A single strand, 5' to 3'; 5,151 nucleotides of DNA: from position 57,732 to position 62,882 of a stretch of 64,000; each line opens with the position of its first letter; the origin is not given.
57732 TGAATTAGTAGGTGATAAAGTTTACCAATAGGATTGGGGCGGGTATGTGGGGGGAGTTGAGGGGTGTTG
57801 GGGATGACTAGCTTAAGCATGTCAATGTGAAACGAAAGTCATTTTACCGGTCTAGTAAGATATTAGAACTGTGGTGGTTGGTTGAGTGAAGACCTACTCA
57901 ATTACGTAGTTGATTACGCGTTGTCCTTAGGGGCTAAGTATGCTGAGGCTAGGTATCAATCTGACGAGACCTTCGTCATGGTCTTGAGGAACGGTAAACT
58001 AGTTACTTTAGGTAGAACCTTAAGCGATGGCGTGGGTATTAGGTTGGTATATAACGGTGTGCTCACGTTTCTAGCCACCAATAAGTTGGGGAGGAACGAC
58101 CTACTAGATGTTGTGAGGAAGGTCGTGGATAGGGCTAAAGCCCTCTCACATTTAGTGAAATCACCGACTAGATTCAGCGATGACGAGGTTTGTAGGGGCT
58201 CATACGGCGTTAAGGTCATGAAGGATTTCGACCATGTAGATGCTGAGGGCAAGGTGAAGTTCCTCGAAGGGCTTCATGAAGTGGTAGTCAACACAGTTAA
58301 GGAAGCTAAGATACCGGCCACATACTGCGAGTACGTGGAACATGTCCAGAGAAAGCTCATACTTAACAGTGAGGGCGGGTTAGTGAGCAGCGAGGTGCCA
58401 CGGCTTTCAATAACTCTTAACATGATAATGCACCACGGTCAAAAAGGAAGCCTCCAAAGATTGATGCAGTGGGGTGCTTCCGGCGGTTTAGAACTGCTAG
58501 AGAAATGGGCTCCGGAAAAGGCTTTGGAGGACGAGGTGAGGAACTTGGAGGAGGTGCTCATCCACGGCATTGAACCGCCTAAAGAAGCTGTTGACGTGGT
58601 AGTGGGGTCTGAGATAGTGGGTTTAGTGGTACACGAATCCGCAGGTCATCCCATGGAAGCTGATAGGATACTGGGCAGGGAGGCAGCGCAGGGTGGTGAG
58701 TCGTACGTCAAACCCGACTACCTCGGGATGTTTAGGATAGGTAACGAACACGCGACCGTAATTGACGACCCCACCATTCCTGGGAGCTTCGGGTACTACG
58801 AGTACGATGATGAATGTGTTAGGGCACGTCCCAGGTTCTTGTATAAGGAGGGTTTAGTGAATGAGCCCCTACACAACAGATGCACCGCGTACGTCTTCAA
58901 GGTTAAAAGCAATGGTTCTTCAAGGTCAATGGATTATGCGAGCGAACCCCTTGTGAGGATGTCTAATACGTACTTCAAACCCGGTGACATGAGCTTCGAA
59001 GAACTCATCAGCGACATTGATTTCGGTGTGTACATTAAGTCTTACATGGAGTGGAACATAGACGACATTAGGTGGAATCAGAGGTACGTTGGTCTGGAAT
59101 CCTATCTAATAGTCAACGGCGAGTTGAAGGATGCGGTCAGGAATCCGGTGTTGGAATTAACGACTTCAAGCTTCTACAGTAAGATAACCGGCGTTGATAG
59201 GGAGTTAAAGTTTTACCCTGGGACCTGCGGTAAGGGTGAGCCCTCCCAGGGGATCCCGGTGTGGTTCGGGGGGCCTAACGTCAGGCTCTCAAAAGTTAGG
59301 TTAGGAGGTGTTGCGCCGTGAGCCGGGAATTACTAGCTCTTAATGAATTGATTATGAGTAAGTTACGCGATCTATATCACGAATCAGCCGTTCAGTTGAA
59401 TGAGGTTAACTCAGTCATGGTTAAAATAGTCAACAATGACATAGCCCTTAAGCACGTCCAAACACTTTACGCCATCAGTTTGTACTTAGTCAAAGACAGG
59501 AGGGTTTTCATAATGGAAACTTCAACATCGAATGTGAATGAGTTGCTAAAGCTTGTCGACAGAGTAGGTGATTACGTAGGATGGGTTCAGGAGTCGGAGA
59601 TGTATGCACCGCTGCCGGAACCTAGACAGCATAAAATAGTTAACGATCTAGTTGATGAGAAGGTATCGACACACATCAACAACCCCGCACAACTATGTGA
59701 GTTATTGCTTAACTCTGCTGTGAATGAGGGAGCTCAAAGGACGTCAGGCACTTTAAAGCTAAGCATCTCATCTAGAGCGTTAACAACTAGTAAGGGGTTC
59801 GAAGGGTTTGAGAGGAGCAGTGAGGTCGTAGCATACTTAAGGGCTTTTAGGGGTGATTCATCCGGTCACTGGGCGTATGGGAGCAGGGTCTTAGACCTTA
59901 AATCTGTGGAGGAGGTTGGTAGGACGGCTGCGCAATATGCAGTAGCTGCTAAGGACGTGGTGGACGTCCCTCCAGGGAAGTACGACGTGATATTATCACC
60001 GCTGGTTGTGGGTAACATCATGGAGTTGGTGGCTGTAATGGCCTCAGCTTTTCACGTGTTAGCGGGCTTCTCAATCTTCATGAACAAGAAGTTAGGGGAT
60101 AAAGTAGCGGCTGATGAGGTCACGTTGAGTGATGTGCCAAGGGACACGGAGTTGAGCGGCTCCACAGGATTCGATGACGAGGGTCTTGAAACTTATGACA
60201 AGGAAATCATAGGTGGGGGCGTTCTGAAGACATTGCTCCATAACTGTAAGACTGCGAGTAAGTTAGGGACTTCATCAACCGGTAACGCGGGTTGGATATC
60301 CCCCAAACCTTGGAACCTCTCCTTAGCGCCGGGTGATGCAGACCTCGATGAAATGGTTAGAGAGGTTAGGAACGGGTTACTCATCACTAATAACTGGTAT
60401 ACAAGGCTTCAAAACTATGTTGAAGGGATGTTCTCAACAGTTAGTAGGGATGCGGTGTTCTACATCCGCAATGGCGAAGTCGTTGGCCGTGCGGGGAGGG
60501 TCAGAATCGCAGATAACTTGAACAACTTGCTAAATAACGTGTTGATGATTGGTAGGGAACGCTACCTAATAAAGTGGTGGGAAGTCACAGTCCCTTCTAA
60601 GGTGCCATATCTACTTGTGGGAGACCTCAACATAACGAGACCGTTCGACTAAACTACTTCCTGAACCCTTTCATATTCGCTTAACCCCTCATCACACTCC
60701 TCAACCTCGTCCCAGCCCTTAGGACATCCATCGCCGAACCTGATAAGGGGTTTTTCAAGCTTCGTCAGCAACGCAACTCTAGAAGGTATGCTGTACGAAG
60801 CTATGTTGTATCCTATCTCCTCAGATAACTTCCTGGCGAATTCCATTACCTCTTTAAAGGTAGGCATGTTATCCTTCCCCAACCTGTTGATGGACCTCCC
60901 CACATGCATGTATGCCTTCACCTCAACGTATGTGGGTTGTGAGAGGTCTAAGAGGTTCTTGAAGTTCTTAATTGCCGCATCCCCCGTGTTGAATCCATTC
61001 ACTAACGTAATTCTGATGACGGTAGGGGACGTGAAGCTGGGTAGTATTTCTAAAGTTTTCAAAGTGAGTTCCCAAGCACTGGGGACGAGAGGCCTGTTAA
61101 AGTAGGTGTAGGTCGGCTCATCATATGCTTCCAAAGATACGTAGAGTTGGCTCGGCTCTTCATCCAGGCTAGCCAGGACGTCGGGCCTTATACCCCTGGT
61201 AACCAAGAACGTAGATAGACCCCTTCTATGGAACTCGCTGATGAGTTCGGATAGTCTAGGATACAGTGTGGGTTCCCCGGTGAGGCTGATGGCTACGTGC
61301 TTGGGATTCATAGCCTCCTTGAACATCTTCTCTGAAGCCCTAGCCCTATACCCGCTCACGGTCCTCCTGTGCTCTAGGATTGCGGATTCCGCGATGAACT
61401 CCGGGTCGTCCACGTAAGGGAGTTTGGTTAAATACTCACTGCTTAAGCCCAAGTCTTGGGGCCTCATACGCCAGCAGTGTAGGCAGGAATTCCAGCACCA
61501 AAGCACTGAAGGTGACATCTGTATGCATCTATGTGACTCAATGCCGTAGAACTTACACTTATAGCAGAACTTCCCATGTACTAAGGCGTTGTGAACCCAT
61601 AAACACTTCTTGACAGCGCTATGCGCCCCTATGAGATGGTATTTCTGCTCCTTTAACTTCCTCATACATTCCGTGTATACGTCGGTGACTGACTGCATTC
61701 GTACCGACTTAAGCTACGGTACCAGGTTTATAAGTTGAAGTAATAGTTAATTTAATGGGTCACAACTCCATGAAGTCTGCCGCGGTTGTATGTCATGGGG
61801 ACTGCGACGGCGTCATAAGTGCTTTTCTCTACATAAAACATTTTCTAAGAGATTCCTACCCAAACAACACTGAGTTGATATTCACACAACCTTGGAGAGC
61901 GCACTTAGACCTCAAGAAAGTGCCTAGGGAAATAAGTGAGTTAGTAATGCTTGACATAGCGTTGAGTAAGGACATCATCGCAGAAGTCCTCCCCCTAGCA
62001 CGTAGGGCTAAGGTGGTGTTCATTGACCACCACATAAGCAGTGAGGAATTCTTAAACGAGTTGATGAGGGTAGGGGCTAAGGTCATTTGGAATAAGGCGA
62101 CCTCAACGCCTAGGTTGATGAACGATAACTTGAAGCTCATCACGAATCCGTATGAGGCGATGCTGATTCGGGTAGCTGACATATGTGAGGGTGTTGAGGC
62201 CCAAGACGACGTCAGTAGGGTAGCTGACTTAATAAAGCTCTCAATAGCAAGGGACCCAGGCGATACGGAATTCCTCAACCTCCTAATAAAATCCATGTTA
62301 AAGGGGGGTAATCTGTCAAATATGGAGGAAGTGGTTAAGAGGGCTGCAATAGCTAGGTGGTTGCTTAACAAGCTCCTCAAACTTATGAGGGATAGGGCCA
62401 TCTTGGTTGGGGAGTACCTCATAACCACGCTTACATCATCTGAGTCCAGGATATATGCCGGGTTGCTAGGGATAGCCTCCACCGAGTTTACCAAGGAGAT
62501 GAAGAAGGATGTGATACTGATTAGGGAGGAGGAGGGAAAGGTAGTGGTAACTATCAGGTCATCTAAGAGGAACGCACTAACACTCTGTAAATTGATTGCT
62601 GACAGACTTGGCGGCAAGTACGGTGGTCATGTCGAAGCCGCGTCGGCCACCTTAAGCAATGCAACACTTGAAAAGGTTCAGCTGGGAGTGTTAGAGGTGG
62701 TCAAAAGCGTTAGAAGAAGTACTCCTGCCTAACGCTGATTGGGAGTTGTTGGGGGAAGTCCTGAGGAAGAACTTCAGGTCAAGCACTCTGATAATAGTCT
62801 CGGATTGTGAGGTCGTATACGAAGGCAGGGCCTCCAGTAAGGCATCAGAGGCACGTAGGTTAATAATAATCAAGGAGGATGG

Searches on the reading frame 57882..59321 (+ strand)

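Call 92: search_protein_families(library=pfam, proteins=[window:57882-59321:+], max_evalue=0.00001)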
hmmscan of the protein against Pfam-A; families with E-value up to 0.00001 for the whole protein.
window:57882-59321:+ (479 aa): 3 families
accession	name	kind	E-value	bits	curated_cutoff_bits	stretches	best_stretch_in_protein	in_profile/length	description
PF19289.4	PmbA_TldD_3rd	-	1.3e-44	152.5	22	1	236-476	3-220/220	PmbA/TldA metallopeptidase C-terminal domain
PF01523.21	PmbA_TldD_1st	-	1.3e-09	38.5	20.9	1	21-86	1-62/65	PmbA/TldA metallopeptidase domain 1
PF19290.4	PmbA_TldD_2nd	-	2.3e-08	34.9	20.9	1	115-214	2-101/109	PmbA/TldA metallopeptidase central domain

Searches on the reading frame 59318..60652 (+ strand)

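Call 92: search_protein_families(library=pfam, proteins=[window:59318-60652:+], max_evalue=0.00001)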
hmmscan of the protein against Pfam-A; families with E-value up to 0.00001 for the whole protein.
window:59318-60652:+ (444 aa): 1 family
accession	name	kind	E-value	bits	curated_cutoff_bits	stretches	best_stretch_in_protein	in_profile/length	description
PF19289.4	PmbA_TldD_3rd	-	6.8e-59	199.1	22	1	219-440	1-219/220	PmbA/TldA metallopeptidase C-terminal domain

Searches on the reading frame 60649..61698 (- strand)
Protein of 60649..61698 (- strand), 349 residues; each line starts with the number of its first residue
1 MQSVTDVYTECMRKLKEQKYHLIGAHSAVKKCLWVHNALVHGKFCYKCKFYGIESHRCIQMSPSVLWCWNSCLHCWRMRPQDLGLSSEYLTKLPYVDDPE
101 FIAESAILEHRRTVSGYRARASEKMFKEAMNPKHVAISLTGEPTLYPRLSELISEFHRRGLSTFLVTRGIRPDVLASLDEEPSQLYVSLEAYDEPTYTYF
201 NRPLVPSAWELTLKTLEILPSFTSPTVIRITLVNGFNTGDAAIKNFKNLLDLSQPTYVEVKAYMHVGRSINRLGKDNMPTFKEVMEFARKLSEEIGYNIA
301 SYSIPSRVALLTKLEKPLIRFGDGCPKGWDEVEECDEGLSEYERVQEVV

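Call 92: search_protein_families(library=pfam, proteins=[window:60649-61698:-], max_evalue=0.00001)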
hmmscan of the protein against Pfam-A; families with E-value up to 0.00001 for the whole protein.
window:60649-61698:- (349 aa): 2 families
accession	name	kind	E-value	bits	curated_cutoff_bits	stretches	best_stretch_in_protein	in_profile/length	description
PF08608.17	Wyosine_form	-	3e-20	72.7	22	1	253-312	2-62/63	Wyosine base formation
PF04055.27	Radical_SAM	-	8e-13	49.3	29.5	1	67-240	6-158/166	Radical SAM superfamily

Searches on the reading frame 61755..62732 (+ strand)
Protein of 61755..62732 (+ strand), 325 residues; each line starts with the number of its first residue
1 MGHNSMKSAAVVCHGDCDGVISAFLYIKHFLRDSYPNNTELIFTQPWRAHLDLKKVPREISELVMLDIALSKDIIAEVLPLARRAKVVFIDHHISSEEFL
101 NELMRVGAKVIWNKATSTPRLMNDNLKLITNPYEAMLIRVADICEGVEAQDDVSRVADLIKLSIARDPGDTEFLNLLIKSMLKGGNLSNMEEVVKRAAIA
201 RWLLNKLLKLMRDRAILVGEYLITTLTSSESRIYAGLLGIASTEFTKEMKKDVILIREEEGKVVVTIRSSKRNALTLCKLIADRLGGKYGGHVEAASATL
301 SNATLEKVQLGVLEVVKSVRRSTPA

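Call 92: search_protein_families(library=pfam, proteins=[window:61755-62732:+], max_evalue=0.00001)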
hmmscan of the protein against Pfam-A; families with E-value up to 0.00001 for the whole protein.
window:61755-62732:+ (325 aa): 2 families
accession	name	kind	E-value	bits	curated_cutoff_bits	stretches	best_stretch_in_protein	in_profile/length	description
PF02272.25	DHHA1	-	6.9e-10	39.7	25.9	1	230-307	10-88/102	DHHA1 domain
PF01368.27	DHH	-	2.6e-06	28.2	28.1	1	10-100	3-79/125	DHH family, N-terminal domain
